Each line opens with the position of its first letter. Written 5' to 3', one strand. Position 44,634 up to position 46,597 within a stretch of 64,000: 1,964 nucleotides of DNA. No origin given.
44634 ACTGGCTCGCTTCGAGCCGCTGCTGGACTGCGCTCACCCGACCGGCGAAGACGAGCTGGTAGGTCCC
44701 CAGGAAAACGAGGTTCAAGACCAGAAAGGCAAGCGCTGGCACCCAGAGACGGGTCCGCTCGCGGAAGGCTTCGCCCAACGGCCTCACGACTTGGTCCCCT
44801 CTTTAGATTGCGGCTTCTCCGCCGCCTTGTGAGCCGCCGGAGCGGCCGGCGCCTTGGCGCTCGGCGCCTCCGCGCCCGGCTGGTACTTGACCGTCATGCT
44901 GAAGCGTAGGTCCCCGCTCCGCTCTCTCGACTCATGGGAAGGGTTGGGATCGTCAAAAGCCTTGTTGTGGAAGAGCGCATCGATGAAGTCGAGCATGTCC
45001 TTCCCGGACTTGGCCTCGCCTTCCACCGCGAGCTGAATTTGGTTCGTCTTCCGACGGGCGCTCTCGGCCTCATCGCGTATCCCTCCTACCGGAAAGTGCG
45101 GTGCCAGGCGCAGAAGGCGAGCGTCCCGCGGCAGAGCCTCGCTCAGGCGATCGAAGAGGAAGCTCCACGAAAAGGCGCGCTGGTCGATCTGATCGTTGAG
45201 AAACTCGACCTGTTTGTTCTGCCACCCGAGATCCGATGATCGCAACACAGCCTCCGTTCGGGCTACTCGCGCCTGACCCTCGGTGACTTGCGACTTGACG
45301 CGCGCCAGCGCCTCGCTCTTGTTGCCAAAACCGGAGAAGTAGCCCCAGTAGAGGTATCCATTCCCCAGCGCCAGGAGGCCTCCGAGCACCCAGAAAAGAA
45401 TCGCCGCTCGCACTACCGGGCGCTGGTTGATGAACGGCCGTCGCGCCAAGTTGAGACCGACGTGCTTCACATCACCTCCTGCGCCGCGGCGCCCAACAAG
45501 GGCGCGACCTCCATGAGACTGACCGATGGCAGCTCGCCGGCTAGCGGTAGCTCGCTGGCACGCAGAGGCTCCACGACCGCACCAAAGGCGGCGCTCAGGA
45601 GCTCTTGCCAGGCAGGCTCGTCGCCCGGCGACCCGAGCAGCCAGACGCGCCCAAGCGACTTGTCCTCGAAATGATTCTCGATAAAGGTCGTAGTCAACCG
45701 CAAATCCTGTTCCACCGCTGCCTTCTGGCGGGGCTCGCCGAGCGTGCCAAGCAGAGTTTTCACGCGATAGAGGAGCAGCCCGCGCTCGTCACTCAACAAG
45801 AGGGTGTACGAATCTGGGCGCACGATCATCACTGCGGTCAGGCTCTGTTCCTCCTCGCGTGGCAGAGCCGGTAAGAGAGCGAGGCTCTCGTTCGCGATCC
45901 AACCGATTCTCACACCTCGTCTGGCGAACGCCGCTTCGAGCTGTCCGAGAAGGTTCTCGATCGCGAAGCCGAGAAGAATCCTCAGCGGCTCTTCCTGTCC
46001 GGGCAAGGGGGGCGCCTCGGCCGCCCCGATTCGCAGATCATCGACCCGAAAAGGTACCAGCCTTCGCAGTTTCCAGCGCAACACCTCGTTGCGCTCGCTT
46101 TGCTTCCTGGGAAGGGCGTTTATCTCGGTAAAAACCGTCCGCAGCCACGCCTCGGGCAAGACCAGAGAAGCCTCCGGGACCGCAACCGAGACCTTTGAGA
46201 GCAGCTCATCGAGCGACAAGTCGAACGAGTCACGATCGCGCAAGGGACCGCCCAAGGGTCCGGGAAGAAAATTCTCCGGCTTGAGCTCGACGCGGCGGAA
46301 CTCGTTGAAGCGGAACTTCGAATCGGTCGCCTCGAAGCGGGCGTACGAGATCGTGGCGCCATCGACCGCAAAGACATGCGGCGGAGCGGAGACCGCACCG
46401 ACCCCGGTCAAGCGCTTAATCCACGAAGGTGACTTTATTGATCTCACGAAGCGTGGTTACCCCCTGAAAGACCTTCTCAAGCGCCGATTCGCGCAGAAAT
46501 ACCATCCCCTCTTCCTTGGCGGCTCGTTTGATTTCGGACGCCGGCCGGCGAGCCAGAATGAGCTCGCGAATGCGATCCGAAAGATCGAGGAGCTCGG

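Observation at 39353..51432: ECF-sigma-headed 12-kb operon encoding a hybrid T2SS / type IV filament machine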

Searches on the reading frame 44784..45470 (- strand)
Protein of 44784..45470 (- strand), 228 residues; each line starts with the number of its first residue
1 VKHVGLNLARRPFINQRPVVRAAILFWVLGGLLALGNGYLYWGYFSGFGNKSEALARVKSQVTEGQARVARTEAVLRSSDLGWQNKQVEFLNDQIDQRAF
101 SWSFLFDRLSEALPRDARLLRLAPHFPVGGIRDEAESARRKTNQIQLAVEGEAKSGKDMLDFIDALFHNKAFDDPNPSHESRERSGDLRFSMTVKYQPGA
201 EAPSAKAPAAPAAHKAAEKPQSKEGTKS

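Call 4: search_protein_families(library=pfam, max_evalue=0.01, proteins=[window:44784-45470:-])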
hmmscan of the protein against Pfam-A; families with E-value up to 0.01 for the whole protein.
window:44784-45470:- (228 aa): 0 families

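Call 8: search_protein_families(library=ncbifam, max_evalue=0.01, proteins=[window:44784-45470:-])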
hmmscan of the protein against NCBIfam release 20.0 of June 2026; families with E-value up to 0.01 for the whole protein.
window:44784-45470:- (228 aa): 0 families

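Call 35: search_solved_structures(query=A4, max_evalue=10)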
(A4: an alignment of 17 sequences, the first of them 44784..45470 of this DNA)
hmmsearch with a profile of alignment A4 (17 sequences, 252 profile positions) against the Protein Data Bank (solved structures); distinct sequences matched with E-value up to 10: 8.
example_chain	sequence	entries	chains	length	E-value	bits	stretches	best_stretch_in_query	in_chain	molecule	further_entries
4bhq_A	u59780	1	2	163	0.013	18.1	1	95-200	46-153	COMPETENCE PROTEIN PILN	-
9f0x_E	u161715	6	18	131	0.02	17.5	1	155-194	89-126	Relaxosome protein TraY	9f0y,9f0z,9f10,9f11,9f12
5t58_N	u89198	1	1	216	0.023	17.3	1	133-203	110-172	KLLA0C15939p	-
6gaj_A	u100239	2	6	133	0.21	14.2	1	54-122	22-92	Outer capsid protein sigma-1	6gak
6gao_A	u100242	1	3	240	0.45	13.1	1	54-120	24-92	Outer capsid protein sigma-1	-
7f94_A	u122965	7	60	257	1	12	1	26-83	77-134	A C-terminal deletion mutant of gap junction alpha-1 protein (Cx43-M257) | Gap junction alpha-1 protein | C-terminal deletion mutant of gap junction alpha-1 pro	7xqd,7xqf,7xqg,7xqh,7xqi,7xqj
8xbm_A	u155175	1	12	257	1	12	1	26-83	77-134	Gap junction alpha-1 protein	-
9inz_A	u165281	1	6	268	1.1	11.8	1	26-83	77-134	Gap junction alpha-1 protein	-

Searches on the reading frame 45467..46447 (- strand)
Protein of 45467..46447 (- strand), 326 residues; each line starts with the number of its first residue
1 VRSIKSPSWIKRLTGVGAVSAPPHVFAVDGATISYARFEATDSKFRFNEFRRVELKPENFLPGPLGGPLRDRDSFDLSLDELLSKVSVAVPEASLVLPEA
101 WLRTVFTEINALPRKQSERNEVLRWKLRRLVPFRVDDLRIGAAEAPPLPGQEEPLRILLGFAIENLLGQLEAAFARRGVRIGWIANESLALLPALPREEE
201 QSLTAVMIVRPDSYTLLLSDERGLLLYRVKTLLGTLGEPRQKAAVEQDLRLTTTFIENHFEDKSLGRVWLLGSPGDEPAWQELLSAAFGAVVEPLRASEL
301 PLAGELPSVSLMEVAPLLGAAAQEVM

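Call 4: search_protein_families(library=pfam, max_evalue=0.01, proteins=[window:45467-46447:-])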
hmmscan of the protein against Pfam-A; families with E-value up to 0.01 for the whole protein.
window:45467-46447:- (326 aa): 0 families

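Call 8: search_protein_families(library=ncbifam, max_evalue=0.01, proteins=[window:45467-46447:-])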
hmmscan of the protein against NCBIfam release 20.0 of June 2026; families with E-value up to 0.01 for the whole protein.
window:45467-46447:- (326 aa): 0 families

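Call 34: search_solved_structures(query=A3, max_evalue=10)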
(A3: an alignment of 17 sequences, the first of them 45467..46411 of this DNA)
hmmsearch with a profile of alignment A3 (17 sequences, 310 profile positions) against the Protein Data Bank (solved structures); distinct sequences matched with E-value up to 10: 6.
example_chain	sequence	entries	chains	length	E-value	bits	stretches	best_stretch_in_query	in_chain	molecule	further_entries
2ych_A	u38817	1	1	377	2.3e-05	26.9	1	48-217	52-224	COMPETENCE PROTEIN PILM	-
3jc8_Ma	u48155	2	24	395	0.03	16.6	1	21-127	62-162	Type IV pilus biogenesis protein PilM | PilM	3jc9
4k3z_A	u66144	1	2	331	0.89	11.8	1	194-250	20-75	D-erythrulose 4-phosphate dehydrogenase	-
5o9i_A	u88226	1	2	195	1.1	11.4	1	104-139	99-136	Transcription initiation factor IIB,Transcription initiation factor IIB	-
8pjy_A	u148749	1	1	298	1.2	11.4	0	275-301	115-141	SAKe6EEref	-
8qx8_E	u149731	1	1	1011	1.6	11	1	155-212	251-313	Vacuolar protein sorting-associated protein 3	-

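Call 64: search_protein_representatives(protein=window:45467-46411:-)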
Query: 314 residues. Proteins with E-value up to 0.001 (for the whole library): 488; up to 1e-10: 182; up to 1e-30: 103. The best 150 are listed.
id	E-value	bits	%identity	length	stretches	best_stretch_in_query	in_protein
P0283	9.2e-199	675.4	100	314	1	1-314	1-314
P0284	4.9e-69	249.4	44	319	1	3-313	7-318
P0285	7.2e-64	232.5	42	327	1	2-313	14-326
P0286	1.4e-63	231.5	47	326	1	2-313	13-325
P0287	3.5e-63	230.2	40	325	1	3-311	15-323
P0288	4.2e-63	230.0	41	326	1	8-313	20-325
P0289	7.0e-63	229.2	41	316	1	8-312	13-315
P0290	1.4e-62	228.2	41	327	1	3-312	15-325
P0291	1.1e-61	225.4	42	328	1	2-313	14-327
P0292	1.2e-61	225.2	43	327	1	3-313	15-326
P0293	2.3e-61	224.3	40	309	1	9-313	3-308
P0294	5.8e-61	222.9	42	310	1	7-309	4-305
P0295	8.2e-61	222.4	43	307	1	10-313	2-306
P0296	9.2e-61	222.3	43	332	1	2-313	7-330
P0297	1.0e-60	222.1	42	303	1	13-313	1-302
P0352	1.5e-44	169.1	32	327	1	3-313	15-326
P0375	2.8e-36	141.9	33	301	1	9-313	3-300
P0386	8.4e-29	117.3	30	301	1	21-313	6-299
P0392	8.6e-25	104.2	29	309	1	6-313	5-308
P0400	1.1e-20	90.7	28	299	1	8-288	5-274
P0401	1.6e-20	90.2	29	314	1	9-304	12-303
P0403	7.7e-19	84.6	31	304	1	7-204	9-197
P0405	1.6e-18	83.6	32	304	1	8-218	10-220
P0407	7.5e-18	81.4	28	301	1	9-288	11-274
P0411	2.7e-17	79.5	29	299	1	21-284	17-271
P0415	4.2e-16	75.6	27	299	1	10-263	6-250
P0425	4.0e-14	69.1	30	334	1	63-310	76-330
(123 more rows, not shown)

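Call 65: list_cluster_members(proteins=[P0386, P0392, P0400, P0401, P0403, P0405, P0407, P0411, P0415, P0425])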
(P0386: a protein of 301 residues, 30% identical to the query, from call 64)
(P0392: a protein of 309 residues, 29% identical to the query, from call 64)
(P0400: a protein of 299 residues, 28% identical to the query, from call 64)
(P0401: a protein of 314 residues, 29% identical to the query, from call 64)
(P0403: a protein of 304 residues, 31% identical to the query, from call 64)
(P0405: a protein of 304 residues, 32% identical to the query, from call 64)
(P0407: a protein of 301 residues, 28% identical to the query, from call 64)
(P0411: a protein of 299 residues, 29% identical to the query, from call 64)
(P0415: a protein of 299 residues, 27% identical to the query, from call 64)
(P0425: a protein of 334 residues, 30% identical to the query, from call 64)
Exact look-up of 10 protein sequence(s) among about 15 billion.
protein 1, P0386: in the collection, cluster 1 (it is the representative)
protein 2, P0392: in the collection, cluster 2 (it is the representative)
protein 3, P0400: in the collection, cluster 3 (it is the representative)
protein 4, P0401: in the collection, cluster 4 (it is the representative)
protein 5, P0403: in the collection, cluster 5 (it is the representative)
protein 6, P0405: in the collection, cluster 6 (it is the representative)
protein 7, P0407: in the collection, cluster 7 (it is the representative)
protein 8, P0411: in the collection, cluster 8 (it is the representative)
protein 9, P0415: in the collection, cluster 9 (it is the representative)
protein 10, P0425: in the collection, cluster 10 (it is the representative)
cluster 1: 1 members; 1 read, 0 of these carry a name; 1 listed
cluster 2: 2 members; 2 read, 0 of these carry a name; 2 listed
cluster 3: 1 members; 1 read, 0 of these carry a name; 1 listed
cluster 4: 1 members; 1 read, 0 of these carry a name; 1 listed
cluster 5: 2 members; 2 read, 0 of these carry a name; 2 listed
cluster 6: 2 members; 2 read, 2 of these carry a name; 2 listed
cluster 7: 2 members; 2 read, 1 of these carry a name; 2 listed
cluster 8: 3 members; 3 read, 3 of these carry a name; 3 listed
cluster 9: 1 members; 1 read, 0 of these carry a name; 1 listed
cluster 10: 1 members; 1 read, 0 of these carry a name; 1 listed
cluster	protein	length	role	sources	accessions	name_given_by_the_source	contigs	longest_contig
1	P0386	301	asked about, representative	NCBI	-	-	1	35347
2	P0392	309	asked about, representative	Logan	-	-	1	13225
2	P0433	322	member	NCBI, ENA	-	-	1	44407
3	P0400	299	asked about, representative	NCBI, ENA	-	-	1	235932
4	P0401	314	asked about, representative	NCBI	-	-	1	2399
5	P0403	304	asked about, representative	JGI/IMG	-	-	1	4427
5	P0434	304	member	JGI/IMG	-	-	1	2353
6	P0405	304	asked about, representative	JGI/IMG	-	hypothetical protein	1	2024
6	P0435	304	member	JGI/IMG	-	hypothetical protein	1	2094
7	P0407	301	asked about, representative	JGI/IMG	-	hypothetical protein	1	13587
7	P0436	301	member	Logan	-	-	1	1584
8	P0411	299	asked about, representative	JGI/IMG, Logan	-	Tfp pilus assembly PilM family ATPase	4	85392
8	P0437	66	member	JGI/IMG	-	hypothetical protein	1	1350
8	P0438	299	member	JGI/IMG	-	Tfp pilus assembly PilM family ATPase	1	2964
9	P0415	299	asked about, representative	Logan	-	-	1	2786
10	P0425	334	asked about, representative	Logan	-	-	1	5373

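Call 68: find_encoding_contigs(protein=P0400, flank=10000, max_places=1)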
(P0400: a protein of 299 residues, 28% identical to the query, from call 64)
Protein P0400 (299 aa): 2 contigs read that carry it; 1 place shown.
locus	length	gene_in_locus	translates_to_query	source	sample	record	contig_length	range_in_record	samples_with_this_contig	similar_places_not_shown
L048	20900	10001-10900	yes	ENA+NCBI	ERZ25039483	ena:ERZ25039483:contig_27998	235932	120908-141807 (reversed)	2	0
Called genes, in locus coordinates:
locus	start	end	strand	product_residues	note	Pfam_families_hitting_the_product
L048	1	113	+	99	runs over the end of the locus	PF02518:HATPase_c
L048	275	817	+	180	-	PF07963:N_methyl (weak)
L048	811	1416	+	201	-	PF07963:N_methyl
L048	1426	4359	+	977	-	PF07963:N_methyl (weak)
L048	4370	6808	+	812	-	-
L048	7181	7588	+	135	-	PF28597:T2SSF_N (weak), PF00482:T2SSF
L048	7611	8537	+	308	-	PF00482:T2SSF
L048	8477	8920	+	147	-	PF05157:MshEN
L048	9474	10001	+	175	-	PF00437:T2SSE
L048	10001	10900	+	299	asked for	-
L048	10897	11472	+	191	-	PF05137:PilN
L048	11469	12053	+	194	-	-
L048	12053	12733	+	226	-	PF02412:TSP_3 (faint)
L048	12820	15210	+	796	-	PF07719:TPR_2 (faint), PF03958:Secretin_N (weak), PF00263:Secretin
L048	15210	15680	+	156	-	PF07963:N_methyl (weak)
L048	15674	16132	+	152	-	PF07963:N_methyl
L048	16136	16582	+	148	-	-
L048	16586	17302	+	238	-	-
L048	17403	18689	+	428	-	PF00675:Peptidase_M16, PF05193:Peptidase_M16_C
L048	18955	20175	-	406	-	PF14690:Zn_ribbon_ISL3 (faint), PF13542:HTH_Tnp_ISL3, PF01610:DDE_Tnp_ISL3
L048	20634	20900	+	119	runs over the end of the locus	-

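Call 69: find_encoding_contigs(protein=P0411, flank=10000, max_places=1)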
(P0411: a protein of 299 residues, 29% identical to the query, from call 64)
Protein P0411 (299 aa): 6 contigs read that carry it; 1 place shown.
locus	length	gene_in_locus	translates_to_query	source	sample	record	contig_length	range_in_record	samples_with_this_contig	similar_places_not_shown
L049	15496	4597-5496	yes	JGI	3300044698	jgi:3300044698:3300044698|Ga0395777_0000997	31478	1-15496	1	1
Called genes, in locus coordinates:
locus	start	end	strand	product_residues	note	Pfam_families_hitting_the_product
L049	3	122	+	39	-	?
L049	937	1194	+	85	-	PF18993:Rv0078B (weak)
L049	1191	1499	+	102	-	-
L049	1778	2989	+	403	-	PF00482:T2SSF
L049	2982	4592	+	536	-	PF05157:MshEN, PF00437:T2SSE, PF25199:nSTAND_NTPase5 (faint)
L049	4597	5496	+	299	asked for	-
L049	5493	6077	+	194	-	-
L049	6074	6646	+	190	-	-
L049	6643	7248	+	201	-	-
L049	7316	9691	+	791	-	PF07719:TPR_2 (faint), PF00515:TPR_1 (weak), PF03958:Secretin_N, PF00263:Secretin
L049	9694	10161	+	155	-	PF07963:N_methyl (weak)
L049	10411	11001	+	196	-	PF07963:N_methyl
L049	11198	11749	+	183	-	-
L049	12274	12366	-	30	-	-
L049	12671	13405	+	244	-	-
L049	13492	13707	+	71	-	-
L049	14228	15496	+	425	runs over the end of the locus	PF00675:Peptidase_M16, PF05193:Peptidase_M16_C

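Call 71: find_encoding_contigs(protein=P0386, flank=10000, max_places=1)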
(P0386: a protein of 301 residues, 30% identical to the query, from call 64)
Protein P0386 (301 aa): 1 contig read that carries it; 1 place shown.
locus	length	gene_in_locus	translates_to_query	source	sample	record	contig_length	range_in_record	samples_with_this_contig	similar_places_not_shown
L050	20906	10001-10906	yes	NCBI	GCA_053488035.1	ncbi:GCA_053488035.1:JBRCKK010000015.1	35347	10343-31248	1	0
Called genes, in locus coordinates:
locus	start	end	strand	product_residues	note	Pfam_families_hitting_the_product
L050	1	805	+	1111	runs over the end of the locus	PF26549:Tricorn_N, PF26549:Tricorn_N, PF26550:Tricorn_2nd, PF07676:PD40, PF23381:Beta-prop_IFT122_1st (weak), PF14684:Tricorn_C1, PF14685:PDZ_Tricorn, PF03572:Peptidase_S41, +5 more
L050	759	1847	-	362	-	PF01075:Glyco_transf_9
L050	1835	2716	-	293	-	PF03279:Lip_A_acyltrans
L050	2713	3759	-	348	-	PF02606:LpxK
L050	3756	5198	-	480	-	PF04413:Glycos_transf_N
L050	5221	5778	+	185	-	PF07638:Sigma70_ECF, PF04542:Sigma70_r2, PF08281:Sigma70_r4_2, PF00196:GerE (faint), PF04545:Sigma70_r4, PF13384:HTH_23 (weak), PF22233:PhyR_sigma-like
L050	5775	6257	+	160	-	-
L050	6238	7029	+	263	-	PF03958:Secretin_N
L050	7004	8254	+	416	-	PF00482:T2SSF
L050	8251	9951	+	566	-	PF05157:MshEN, PF13191:AAA_16 (faint), PF00437:T2SSE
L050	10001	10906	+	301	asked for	-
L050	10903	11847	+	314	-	-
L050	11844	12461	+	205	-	PF10741:T2SSM_b (weak)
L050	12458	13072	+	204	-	-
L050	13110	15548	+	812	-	PF03958:Secretin_N, PF00263:Secretin, PF00963:Cohesin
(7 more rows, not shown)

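Call 72: find_encoding_contigs(protein=P0352, flank=10000, max_places=1)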
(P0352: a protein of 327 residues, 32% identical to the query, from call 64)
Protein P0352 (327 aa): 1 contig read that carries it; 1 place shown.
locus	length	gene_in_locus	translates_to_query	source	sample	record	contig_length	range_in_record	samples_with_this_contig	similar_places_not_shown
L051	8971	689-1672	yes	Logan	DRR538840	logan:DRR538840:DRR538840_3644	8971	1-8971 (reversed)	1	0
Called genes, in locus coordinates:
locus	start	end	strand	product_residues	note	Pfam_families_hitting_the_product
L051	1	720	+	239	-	?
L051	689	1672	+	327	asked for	-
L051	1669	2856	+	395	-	-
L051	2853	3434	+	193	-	-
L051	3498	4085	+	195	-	-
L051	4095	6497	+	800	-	PF07719:TPR_2 (faint), PF03958:Secretin_N, PF00263:Secretin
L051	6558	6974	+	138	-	-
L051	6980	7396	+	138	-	PF07963:N_methyl (weak)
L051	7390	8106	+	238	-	-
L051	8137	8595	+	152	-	PF00692:dUTPase, PF22769:DCD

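Call 73: find_encoding_contigs(protein=P0375, flank=10000, max_places=1)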
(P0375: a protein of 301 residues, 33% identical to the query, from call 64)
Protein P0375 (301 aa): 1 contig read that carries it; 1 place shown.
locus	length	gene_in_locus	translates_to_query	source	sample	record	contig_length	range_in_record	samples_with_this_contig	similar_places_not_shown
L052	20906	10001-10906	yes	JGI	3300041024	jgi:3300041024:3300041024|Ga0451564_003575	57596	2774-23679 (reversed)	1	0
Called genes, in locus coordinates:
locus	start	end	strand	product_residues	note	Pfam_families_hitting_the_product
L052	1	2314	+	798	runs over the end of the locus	-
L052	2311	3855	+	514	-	PF00289:Biotin_carb_N, PF02222:ATP-grasp, PF02786:CPSase_L_D2, PF07478:Dala_Dala_lig_C, PF02785:Biotin_carb_C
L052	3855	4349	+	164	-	PF25917:BSH_RND (faint), PF25919:BSH_CusB (weak), PF25984:BSH_YknX (faint), PF00364:Biotin_lipoyl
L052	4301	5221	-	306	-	PF02606:LpxK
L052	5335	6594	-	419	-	PF04413:Glycos_transf_N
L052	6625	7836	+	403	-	PF00482:T2SSF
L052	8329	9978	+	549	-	PF05157:MshEN, PF00437:T2SSE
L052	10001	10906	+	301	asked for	-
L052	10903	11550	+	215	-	-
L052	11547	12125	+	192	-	-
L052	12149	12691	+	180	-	-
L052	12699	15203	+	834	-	PF07719:TPR_2 (faint), PF13414:TPR_11 (faint), PF03958:Secretin_N (weak), PF00263:Secretin, PF00963:Cohesin (weak)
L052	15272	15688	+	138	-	-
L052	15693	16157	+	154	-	PF07963:N_methyl (weak)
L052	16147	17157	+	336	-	-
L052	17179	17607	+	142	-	PF00692:dUTPase, PF22769:DCD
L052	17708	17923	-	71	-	-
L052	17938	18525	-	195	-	PF02622:DUF179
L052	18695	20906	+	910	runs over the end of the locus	PF00330:Aconitase, PF00694:Aconitase_C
